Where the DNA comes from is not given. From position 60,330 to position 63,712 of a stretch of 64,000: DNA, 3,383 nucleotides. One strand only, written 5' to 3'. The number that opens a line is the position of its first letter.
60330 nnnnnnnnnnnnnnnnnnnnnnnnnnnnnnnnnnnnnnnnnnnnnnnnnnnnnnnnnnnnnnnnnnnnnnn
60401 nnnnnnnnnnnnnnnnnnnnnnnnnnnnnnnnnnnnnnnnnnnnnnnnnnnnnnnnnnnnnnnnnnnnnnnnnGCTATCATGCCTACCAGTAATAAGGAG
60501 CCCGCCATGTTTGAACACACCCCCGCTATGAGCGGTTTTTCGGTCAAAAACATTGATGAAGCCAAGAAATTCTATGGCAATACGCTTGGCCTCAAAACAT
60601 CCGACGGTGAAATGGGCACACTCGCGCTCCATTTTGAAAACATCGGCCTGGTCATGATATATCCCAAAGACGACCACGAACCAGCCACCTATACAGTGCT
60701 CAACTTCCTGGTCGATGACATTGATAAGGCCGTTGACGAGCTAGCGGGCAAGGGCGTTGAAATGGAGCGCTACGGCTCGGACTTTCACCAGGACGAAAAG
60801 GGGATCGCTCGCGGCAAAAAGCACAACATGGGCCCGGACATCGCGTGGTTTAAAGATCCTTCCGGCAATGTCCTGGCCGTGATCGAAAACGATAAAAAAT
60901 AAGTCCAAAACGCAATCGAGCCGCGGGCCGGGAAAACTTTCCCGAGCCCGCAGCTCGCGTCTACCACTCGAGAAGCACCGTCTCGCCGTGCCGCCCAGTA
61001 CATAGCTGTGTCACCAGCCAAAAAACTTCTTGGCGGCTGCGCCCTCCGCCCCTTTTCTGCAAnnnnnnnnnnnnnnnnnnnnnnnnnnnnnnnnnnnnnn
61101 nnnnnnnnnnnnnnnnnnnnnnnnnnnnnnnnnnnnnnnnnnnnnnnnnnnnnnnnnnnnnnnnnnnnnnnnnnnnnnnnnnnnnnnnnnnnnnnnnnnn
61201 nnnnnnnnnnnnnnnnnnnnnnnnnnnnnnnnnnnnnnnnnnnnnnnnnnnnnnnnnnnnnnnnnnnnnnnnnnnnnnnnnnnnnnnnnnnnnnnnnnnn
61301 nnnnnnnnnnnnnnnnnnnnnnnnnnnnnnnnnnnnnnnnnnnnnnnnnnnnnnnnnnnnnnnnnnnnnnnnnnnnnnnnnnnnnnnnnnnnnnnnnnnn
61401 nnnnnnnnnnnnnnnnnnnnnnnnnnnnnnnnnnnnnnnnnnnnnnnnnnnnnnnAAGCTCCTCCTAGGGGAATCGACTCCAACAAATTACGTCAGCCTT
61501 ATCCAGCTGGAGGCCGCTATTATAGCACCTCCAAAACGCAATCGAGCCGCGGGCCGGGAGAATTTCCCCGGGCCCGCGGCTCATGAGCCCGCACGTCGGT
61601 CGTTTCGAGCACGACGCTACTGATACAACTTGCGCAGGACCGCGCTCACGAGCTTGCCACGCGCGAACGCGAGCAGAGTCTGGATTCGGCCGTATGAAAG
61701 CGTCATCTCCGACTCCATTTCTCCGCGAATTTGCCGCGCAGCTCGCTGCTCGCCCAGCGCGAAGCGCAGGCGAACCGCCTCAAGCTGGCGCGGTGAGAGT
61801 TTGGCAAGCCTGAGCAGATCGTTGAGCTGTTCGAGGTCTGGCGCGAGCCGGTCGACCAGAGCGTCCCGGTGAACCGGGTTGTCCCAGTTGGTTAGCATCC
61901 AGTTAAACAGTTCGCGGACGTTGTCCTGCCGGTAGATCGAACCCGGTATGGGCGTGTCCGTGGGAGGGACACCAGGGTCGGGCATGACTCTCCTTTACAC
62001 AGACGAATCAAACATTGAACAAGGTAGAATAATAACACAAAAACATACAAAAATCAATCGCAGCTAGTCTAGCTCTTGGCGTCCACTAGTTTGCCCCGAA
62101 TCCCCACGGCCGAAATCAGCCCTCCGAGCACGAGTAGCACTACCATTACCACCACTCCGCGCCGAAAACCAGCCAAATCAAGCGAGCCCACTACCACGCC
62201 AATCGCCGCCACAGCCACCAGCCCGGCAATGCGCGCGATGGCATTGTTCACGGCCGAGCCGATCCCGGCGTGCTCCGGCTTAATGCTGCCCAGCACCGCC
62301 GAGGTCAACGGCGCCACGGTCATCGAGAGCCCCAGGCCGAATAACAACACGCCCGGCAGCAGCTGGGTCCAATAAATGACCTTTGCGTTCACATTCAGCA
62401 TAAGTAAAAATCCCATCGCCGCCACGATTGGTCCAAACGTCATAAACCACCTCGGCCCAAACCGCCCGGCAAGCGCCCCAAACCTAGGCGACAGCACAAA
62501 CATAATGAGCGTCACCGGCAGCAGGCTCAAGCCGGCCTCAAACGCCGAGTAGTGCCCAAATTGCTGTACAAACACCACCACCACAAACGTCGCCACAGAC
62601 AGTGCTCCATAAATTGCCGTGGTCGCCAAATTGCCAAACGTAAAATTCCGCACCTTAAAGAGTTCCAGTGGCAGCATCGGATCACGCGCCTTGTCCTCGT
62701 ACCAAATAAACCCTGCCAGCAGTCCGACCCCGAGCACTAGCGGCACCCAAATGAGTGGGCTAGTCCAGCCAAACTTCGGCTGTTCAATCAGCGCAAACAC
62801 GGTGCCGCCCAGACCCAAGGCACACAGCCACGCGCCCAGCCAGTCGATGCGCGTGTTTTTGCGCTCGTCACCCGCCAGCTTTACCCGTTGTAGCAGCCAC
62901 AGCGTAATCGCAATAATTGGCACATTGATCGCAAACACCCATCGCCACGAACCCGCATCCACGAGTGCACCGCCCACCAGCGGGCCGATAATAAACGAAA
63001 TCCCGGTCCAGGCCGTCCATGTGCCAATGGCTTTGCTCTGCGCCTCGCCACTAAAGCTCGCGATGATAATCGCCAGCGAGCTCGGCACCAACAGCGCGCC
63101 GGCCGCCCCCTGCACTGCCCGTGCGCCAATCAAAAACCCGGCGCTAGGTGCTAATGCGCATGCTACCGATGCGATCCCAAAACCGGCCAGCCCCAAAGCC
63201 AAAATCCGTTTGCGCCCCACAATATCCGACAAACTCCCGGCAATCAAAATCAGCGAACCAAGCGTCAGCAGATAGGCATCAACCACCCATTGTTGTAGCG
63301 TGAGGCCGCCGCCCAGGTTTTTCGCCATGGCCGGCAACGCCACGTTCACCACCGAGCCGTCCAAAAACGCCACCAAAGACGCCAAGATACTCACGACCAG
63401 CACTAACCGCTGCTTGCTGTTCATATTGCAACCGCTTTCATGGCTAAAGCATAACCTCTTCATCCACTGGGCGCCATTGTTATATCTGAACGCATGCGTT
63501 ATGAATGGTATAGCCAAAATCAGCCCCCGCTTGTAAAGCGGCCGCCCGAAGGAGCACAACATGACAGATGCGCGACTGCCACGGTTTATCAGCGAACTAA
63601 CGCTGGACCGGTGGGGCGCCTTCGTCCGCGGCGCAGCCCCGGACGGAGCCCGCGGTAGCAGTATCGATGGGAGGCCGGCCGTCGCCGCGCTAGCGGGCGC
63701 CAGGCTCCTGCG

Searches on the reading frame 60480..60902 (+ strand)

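Call 14: search_protein_families(library=pfam, proteins=[window:60480-60902:+], max_evalue=0.001)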
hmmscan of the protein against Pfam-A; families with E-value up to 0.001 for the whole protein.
window:60480-60902:+ (140 aa): 2 families
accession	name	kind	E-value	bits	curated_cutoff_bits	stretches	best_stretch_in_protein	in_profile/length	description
PF00903.31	Glyoxalase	-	1.7e-09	38.5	20.6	1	21-133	8-120/121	Glyoxalase/Bleomycin resistance protein/Dioxygenase superfamily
PF13669.12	Glyoxalase_4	-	0.00012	22.7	27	0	19-96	4-94/109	Glyoxalase/Bleomycin resistance protein/Dioxygenase superfamily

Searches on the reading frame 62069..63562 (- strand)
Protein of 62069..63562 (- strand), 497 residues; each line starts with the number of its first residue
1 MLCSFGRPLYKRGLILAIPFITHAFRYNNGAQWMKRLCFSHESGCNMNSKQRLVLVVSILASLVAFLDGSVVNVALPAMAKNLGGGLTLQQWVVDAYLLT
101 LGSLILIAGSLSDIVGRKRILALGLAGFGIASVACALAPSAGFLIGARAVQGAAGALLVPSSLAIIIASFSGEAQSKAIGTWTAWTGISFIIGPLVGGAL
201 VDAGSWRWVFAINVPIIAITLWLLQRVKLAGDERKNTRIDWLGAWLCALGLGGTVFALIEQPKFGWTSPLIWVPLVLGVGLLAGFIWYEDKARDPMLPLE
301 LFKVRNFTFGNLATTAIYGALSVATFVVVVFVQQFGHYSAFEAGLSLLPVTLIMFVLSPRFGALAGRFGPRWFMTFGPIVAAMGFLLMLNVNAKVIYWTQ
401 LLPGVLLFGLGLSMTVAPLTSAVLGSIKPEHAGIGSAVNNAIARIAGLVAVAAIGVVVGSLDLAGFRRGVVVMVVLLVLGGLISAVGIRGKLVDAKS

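Call 14: search_protein_families(library=pfam, proteins=[window:62069-63562:-], max_evalue=0.001)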
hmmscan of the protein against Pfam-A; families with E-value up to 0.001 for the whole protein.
window:62069-63562:- (497 aa): 1 family
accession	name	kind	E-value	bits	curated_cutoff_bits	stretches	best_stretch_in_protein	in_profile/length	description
PF07690.21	MFS_1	-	1.8e-48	165.7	33.4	1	60-450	3-346/347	Major Facilitator Superfamily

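Call 48: search_protein_families(library=ncbifam, proteins=[window:62069-63562:-], max_evalue=0.001)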
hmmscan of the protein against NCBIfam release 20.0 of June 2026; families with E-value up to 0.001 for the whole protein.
window:62069-63562:- (497 aa): 52 families (the best 25 are shown)
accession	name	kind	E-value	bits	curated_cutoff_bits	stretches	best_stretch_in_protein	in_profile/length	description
TIGR00711.1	efflux_EmrB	subfamily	2e-68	231.3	230.2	1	54-456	3-406/485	DHA2 family efflux MFS transporter permease subunit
NF000089.1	qac_MFS_AB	exception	1.8e-48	165.6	900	1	45-458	10-425/514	QacA/B family quaternary ammonium compound efflux MFS transporter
NF012180.1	tet_MFS_43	exception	3.3e-47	161.6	999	1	55-464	23-433/484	tetracycline efflux MFS transporter Tet(43)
NF033896.2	MFS_LfrA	equivalog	2.2e-45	155.2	825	1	48-460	15-426/504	efflux MFS transporter LfrA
NF000031.1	MFS_efflux_LmrA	exception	1.7e-41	142.5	850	1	49-486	26-464/484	lincomycin efflux MFS transporter Lmr(A)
NF011571.1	PRK14995.1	subfamily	2.5e-41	142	701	1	49-457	2-410/493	SmvA family efflux MFS transporter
NF000391.1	EmrB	exception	2.8e-41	141.7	925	1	54-452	12-412/501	multidrug efflux MFS transporter permease subunit EmrB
NF000025.1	MFS_efflux_tcmA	exception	5.7e-41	140.9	999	1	54-460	28-433/538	tetracenomycin C efflux MFS transporter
NF012169.0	qepA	equivalog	2.7e-35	121.9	1075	1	52-457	20-421/511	fluoroquinolone efflux MFS transporter QepA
NF000060.1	MFS_efflux_LmrB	exception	2e-33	116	800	1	54-454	18-419/479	lincomycin efflux MFS transporter Lmr(B)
NF007799.0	PRK10504.1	subfamily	2.9e-32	112.2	426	1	53-461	10-416/471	multidrug transporter subunit MdtD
NF040895.2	MFS_effux_SdrM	equivalog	1e-23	84.2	550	1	50-397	3-347/441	multidrug efflux MFS transporter SdrM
NF000095.1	tet_MFS_OtrB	exception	1.9e-23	82.8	999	1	44-458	16-437/563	oxytetracycline resistance efflux MFS transporter OtrB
NF000218.1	FexA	exception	2e-22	79.5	900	1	50-456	18-427/475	chloramphenicol/florfenicol efflux MFS transporter FexA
NF012185.0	tet_MFS_L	exception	8.1e-22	77.8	925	1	49-458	10-408/457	tetracycline efflux MFS transporter Tet(L)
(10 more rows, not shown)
